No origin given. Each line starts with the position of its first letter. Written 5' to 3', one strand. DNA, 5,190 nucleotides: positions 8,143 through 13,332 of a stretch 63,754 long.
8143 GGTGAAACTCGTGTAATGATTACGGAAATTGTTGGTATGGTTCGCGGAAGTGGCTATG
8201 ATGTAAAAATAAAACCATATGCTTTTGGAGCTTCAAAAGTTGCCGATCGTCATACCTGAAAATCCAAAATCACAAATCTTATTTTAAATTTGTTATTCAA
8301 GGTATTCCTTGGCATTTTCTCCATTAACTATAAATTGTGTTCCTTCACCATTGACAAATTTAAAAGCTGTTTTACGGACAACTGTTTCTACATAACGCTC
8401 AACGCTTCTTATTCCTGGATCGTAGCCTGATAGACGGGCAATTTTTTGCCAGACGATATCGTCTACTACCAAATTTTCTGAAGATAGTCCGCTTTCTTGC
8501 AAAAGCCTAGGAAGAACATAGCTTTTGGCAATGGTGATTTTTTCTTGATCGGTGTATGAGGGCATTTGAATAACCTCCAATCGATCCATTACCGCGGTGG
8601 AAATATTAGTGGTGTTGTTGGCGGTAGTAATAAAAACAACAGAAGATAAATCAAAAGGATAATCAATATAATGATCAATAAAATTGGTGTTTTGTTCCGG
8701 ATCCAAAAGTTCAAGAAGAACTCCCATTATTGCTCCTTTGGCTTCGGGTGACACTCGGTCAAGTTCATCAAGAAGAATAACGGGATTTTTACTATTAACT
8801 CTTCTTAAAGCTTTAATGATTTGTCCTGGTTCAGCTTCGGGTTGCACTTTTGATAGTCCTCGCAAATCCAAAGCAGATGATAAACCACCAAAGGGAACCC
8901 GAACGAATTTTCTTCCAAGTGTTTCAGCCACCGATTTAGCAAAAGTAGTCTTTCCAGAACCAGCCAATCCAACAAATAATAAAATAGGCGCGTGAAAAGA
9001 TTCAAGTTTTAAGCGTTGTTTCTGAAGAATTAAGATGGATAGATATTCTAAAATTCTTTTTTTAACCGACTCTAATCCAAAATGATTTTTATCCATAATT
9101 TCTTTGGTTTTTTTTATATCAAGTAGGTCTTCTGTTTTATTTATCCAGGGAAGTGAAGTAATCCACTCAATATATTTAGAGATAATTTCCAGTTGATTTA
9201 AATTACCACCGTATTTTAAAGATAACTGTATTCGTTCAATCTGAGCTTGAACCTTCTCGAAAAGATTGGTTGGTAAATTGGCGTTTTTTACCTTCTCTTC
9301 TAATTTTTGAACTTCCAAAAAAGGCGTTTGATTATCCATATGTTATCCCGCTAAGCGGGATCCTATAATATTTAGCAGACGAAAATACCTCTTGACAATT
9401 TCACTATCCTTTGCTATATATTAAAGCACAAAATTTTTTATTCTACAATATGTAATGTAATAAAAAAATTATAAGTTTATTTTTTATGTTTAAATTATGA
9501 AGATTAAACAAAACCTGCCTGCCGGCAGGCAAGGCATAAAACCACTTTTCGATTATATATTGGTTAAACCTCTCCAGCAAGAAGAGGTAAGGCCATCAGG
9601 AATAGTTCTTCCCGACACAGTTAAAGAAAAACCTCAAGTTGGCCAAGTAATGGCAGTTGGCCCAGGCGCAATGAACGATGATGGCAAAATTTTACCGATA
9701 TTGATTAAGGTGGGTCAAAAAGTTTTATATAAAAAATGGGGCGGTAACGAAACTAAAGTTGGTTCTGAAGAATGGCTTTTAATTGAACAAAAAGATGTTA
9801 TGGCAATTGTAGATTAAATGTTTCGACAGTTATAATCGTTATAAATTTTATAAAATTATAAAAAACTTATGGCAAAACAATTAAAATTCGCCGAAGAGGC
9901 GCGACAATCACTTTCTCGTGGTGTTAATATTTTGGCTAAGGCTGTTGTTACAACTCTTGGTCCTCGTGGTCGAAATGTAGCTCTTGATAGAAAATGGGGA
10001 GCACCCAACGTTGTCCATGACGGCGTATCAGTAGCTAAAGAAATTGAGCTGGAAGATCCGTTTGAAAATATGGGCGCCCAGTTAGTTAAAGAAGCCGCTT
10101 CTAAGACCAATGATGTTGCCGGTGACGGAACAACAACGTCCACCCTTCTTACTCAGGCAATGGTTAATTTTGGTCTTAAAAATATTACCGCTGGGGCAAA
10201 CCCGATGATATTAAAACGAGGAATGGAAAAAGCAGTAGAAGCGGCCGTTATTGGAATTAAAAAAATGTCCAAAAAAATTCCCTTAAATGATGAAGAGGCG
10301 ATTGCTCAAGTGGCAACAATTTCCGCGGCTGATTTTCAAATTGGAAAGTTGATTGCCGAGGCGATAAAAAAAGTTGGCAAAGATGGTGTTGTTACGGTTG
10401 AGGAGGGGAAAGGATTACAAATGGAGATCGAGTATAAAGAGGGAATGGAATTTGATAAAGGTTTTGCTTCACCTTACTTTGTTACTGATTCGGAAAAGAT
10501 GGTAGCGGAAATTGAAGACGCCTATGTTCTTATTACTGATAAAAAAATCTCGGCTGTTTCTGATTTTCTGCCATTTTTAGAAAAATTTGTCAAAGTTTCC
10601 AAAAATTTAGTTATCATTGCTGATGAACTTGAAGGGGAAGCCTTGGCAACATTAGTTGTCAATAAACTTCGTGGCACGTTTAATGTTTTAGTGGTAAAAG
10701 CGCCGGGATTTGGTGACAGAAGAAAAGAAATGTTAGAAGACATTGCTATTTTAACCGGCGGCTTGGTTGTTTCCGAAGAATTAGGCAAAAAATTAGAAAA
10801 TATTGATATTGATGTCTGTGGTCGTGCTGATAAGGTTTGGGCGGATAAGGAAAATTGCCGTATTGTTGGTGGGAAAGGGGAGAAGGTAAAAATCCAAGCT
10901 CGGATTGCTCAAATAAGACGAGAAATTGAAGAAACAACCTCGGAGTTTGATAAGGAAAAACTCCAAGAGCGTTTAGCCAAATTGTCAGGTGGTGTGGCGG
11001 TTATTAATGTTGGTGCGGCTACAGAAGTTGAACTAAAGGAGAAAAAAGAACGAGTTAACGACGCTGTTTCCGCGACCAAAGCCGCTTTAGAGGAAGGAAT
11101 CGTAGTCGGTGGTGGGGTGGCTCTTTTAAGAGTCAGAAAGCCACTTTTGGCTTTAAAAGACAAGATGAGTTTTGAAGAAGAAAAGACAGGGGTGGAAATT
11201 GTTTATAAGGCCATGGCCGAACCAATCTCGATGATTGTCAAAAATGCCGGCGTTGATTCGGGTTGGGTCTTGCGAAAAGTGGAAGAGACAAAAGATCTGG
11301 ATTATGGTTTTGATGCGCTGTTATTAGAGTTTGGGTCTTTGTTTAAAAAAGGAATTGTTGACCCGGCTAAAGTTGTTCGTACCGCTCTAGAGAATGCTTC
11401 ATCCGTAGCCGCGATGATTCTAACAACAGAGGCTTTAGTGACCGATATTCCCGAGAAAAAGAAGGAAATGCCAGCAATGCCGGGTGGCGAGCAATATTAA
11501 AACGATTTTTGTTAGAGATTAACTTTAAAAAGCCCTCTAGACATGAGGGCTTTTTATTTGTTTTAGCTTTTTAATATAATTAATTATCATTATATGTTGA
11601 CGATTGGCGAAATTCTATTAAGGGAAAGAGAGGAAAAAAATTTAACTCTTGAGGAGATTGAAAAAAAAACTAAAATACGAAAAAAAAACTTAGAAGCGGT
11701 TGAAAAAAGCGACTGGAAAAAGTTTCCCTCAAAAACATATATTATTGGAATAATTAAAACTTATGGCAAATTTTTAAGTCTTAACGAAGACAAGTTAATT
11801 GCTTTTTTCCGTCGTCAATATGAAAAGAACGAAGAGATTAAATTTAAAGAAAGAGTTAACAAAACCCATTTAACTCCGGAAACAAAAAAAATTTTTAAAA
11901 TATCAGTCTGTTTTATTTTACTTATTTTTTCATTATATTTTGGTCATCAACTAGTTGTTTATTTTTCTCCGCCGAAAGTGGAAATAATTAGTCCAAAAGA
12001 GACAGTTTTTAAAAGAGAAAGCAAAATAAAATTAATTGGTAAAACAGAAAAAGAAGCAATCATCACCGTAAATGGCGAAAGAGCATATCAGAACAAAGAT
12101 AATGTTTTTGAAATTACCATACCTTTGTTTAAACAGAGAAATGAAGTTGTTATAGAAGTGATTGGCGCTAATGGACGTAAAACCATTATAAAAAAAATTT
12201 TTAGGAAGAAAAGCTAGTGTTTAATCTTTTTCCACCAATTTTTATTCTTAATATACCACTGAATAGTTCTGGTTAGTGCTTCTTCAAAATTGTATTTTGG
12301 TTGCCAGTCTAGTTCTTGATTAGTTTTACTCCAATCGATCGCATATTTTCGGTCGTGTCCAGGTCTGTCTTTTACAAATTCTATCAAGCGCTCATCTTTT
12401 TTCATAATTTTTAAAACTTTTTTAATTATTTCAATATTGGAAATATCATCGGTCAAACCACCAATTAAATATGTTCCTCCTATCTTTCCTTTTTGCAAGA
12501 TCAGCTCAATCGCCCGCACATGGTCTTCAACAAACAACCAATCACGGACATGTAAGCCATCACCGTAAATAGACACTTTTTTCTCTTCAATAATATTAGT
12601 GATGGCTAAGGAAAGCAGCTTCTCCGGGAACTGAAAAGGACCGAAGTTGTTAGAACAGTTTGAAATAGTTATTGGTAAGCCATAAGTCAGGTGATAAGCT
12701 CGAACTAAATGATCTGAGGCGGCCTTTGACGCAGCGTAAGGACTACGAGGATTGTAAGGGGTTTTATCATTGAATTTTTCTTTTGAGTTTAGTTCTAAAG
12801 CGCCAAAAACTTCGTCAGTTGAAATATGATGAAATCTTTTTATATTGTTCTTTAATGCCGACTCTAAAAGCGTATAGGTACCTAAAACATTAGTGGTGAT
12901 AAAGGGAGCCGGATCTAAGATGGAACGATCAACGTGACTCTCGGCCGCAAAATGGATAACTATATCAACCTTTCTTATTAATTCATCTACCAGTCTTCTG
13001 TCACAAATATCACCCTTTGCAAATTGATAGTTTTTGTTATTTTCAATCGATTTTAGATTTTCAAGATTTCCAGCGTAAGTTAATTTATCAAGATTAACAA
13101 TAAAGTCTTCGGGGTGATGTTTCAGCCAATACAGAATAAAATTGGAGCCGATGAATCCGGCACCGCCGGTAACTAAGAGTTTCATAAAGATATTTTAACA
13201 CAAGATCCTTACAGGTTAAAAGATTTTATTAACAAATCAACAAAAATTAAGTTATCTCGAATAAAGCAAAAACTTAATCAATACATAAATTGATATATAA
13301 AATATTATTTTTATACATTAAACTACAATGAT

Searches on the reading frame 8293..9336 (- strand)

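Call 77: search_protein_families(library=pfam, proteins=[window:8293-9336:-], max_evalue=0.0001)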
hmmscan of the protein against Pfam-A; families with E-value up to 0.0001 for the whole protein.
window:8293-9336:- (347 aa): 5 families
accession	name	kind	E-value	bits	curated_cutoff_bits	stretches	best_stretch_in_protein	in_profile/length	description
PF00004.35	AAA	-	1.2e-18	68.2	21.2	1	119-257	1-127/131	ATPase family associated with various cellular activities (AAA)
PF07728.20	AAA_5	-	1.4e-07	32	22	1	119-252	2-138/139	AAA domain (dynein-related subfamily)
PF13401.12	AAA_22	-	2e-06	28.6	27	1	114-212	3-109/130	AAA domain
PF22667.2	Lon_lid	-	3.7e-06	26.9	27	1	281-331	2-52/57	Lon protease AAA+ ATPase lid domain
PF07724.20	AAA_2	-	9e-05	23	27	0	119-244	6-128/166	AAA domain (Cdc48 subfamily)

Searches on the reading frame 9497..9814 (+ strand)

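Call 77: search_protein_families(library=pfam, proteins=[window:9497-9814:+], max_evalue=0.0001)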
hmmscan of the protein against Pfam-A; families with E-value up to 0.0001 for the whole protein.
window:9497-9814:+ (106 aa): 1 family
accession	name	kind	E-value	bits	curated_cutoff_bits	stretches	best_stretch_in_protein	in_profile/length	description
PF00166.26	Cpn10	-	7.1e-30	103.3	21.1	1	14-105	2-93/93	Chaperonin 10 Kd subunit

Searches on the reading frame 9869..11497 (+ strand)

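Call 77: search_protein_families(library=pfam, proteins=[window:9869-11497:+], max_evalue=0.0001)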
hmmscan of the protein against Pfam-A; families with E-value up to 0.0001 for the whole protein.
window:9869-11497:+ (543 aa): 1 family
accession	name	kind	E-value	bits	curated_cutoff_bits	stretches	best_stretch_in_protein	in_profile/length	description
PF00118.29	Cpn60_TCP1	-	1.2e-65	222.5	34.3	1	22-526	1-488/490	TCP-1/cpn60 chaperonin family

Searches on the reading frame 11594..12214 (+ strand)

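Call 77: search_protein_families(library=pfam, proteins=[window:11594-12214:+], max_evalue=0.0001)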
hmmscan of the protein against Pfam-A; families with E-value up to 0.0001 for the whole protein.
window:11594-12214:+ (207 aa): 1 family
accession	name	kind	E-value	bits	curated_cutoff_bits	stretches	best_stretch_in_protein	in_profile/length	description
PF13413.12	HTH_25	-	1e-17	64.1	24.6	1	8-67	2-61/62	Helix-turn-helix domain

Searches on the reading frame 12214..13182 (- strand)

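Call 77: search_protein_families(library=pfam, proteins=[window:12214-13182:-], max_evalue=0.0001)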
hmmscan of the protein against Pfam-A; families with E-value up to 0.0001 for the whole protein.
window:12214-13182:- (322 aa): 7 families
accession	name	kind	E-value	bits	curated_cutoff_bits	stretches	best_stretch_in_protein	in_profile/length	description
PF16363.11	GDP_Man_Dehyd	-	8.8e-85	285.5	27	1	3-305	1-331/332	GDP-mannose 4,6 dehydratase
PF01370.27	Epimerase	-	2.9e-67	227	20.9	1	3-241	2-240/240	NAD dependent epimerase/dehydratase family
PF01073.25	3Beta_HSD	-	1.7e-18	67.1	22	1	3-162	1-159/280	3-beta hydroxysteroid dehydrogenase/isomerase family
PF07993.18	NAD_binding_4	-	2e-17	63.7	20.1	1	4-177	1-205/258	Male sterility protein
PF02719.21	Polysacc_synt_2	-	2.3e-17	63.6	20.2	1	2-125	1-131/293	Polysaccharide biosynthesis protein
PF04321.23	RmlD_sub_bind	-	2.4e-11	43.7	27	1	2-165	3-141/287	RmlD substrate binding domain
PF13460.12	NAD_binding_10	-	5.7e-07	30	27.2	1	39-167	28-138/184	NAD(P)H-binding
